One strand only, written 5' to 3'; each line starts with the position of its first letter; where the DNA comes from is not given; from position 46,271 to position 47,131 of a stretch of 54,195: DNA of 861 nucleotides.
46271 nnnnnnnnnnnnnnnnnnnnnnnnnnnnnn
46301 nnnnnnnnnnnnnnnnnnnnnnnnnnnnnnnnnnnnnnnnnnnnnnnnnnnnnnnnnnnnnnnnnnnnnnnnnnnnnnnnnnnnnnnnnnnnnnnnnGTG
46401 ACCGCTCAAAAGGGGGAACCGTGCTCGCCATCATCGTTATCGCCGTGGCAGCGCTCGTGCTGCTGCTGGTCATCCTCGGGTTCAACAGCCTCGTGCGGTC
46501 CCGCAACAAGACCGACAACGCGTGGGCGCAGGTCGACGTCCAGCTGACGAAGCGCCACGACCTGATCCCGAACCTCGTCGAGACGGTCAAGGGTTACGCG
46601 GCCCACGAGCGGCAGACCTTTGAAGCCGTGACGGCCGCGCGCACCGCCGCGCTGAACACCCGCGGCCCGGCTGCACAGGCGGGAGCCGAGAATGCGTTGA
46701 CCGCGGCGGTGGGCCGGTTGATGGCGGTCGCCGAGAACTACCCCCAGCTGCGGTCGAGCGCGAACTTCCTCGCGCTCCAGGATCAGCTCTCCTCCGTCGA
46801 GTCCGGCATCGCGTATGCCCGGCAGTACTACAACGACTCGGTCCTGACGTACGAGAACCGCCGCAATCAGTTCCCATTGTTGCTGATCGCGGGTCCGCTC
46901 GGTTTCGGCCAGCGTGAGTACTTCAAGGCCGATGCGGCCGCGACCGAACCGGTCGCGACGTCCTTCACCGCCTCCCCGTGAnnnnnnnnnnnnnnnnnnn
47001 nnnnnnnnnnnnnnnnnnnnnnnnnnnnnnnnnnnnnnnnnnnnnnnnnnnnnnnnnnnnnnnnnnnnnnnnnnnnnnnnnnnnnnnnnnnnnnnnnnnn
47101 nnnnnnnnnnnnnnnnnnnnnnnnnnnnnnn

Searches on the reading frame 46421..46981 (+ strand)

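Call 8: search_protein_families(library=pfam, proteins=[window:46421-46981:+], max_evalue=0.01)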
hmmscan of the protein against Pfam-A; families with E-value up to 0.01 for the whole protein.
window:46421-46981:+ (186 aa): 1 family
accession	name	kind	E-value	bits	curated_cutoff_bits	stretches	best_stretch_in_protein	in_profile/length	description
PF04011.17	LemA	-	1.7e-54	184.1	26.2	1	34-182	1-149/149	LemA family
